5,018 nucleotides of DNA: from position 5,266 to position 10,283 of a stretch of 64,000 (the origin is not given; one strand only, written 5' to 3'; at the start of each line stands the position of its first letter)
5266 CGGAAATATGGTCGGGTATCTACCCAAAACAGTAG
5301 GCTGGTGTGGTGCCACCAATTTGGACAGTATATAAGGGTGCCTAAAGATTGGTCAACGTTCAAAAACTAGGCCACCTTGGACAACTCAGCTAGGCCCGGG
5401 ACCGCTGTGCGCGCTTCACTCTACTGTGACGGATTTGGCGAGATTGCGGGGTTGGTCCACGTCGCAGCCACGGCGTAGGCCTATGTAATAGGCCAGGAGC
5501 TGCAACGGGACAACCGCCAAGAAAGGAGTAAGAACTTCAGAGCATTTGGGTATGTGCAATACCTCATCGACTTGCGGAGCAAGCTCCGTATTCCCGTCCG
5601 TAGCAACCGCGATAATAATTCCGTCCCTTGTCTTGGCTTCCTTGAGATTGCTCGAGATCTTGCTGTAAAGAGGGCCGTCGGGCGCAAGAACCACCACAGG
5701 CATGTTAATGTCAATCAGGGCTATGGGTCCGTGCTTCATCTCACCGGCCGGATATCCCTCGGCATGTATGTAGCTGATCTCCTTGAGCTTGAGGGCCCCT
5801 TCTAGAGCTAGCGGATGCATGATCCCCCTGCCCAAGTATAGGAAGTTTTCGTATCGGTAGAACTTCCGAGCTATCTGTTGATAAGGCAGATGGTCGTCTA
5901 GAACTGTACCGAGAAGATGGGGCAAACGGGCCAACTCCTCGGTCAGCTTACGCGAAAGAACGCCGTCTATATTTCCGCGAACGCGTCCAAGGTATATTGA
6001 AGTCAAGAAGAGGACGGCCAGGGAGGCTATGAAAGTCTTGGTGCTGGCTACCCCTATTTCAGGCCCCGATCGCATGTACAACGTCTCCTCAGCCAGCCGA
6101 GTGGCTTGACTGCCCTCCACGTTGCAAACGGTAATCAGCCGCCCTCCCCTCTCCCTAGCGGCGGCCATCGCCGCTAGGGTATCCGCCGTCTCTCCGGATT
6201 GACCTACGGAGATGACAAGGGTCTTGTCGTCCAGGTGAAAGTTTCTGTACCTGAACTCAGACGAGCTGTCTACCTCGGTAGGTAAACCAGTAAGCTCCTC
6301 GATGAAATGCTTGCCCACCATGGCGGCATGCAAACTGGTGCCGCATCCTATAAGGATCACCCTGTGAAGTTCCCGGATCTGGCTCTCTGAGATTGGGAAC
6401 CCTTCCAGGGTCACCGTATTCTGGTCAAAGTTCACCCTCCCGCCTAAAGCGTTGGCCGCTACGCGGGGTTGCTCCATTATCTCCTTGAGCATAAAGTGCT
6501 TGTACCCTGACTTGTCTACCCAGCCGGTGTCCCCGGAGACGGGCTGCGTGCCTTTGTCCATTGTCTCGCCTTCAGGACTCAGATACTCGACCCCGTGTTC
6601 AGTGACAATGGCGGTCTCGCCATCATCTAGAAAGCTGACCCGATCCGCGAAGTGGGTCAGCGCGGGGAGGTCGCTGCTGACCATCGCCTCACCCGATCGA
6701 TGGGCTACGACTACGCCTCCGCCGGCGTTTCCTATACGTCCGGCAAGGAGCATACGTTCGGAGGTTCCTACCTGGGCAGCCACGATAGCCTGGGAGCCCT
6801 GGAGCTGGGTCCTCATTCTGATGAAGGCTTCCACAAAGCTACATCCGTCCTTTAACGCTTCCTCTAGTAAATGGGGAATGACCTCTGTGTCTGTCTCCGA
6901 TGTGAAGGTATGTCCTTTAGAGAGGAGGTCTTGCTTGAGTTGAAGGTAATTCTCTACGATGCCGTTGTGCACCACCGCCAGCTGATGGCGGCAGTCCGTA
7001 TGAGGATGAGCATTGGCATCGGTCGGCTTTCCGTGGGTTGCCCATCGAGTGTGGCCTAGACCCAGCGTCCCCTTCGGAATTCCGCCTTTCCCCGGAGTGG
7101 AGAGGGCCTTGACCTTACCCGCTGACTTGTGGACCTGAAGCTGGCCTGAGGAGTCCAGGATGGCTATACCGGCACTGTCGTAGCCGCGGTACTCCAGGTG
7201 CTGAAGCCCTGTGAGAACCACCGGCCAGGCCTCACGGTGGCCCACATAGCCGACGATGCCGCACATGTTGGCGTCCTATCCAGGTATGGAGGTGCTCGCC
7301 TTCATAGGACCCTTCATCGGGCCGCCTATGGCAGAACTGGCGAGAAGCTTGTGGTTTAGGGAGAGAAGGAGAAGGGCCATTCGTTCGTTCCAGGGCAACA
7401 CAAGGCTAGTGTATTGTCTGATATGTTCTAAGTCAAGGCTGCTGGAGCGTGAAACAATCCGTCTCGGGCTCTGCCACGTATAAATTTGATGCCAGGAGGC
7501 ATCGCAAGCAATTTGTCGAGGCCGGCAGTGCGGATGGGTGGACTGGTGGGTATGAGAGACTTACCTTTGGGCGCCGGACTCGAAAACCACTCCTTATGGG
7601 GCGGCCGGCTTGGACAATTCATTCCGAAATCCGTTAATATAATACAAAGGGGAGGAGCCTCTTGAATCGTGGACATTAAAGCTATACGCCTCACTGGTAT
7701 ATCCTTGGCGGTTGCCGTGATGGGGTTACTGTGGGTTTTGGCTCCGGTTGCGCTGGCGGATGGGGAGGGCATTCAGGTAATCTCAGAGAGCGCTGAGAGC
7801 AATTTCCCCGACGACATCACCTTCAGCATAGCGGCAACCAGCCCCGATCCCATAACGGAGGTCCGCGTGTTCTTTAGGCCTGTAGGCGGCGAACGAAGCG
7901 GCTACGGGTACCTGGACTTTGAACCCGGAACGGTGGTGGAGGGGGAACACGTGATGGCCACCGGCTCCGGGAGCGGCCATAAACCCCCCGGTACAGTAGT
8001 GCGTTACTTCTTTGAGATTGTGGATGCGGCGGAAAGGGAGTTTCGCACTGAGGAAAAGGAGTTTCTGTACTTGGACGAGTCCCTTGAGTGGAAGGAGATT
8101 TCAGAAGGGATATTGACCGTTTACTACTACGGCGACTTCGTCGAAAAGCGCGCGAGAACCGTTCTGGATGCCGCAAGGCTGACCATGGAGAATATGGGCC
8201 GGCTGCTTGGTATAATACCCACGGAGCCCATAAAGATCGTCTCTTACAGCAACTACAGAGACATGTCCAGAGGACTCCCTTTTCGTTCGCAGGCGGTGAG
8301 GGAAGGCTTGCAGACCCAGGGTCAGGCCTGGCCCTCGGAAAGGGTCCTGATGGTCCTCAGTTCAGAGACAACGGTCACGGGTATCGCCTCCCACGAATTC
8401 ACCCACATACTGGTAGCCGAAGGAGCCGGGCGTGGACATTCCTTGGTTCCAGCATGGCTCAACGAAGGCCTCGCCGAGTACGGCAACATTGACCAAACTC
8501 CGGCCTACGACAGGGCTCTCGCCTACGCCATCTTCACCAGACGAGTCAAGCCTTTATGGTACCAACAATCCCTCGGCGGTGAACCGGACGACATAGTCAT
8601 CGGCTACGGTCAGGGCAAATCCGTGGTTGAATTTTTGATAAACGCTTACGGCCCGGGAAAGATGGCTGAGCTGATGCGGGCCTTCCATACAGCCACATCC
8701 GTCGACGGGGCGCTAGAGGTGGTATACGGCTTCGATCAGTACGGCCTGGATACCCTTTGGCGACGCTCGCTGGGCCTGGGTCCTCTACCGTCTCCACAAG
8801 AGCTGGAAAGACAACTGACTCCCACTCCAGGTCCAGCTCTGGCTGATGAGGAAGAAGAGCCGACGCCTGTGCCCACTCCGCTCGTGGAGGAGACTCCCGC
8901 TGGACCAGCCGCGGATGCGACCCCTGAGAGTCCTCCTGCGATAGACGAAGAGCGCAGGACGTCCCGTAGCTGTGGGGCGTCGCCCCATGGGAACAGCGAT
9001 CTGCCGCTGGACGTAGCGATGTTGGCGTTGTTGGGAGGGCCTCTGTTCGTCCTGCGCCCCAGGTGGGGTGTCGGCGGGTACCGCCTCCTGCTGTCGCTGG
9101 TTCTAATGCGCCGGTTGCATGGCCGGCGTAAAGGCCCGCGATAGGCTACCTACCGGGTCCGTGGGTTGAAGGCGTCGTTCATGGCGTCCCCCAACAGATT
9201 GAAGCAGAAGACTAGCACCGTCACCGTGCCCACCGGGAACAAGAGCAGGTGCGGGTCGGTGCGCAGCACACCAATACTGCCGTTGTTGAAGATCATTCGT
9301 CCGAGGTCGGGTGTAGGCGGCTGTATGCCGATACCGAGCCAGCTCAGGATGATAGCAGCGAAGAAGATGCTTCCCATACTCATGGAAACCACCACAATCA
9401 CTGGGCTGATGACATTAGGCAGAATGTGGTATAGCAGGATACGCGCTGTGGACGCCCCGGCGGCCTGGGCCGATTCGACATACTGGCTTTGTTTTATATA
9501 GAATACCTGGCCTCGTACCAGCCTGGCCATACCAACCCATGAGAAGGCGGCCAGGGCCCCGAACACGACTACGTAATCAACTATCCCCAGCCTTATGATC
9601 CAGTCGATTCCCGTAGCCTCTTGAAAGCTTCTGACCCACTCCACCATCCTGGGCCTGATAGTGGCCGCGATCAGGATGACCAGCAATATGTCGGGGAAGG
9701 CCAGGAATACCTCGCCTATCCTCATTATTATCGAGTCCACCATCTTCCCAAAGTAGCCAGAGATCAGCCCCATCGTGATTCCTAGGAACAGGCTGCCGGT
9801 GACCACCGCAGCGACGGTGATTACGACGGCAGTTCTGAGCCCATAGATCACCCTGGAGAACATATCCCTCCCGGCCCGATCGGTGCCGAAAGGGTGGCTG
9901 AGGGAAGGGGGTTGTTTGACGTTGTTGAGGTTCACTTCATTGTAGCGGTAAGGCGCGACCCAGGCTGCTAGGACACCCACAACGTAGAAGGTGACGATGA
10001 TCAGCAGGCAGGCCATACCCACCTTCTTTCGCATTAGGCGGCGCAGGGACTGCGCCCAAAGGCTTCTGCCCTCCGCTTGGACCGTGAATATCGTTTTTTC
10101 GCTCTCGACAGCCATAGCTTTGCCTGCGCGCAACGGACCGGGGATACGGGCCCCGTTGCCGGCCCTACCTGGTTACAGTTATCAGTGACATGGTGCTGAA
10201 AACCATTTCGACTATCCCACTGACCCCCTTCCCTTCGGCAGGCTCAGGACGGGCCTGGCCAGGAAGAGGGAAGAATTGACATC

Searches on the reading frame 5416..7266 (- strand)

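Call 17: search_protein_families(library=pfam, proteins=[window:5416-7266:-], max_evalue=0.00001)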
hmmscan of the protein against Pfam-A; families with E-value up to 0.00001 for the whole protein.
window:5416-7266:- (616 aa): 3 families
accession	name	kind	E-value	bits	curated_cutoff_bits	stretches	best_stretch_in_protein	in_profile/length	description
PF01380.27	SIS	-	3.2e-52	176.2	25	2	297-419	2-125/131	SIS domain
PF13522.11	GATase_6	-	1.9e-16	60.7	27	1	66-180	10-113/130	Glutamine amidotransferase domain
PF13537.11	GATase_7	-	9.4e-12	45.5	25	1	82-203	9-121/123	Glutamine amidotransferase domain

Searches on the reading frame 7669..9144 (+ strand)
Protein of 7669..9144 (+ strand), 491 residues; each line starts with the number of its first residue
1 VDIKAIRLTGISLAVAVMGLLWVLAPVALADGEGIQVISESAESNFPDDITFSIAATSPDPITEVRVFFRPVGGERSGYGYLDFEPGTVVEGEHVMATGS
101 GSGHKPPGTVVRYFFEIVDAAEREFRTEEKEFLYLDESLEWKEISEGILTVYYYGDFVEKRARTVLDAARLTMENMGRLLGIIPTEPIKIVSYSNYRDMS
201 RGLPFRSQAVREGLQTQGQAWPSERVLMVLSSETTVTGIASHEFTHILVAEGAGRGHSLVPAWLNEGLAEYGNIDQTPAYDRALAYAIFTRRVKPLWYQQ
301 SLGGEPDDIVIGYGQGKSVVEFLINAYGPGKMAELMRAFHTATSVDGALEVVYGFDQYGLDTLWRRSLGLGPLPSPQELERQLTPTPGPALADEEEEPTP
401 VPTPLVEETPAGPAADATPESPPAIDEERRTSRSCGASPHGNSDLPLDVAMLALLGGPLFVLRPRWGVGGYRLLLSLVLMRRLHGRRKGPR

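Call 17: search_protein_families(library=pfam, proteins=[window:7669-9144:+], max_evalue=0.00001)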
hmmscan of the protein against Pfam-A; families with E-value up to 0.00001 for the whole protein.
window:7669-9144:+ (491 aa): 1 family
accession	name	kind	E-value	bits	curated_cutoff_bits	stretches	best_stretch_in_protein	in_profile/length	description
PF13485.12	Peptidase_MA_2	-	4.7e-21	76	32.4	1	175-368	8-199/201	Peptidase MA superfamily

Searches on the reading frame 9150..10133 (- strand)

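Call 17: search_protein_families(library=pfam, proteins=[window:9150-10133:-], max_evalue=0.00001)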
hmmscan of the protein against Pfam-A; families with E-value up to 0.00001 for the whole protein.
window:9150-10133:- (327 aa): 2 families
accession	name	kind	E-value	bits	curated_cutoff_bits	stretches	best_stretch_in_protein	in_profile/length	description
PF00528.27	BPD_transp_1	-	1.2e-27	97.3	26.4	1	118-327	1-183/184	Binding-protein-dependent transport system inner membrane component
PF12911.12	OppC_N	-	5.2e-12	45.9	23.9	1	24-76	1-53/53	N-terminal TM domain of oligopeptide transport permease C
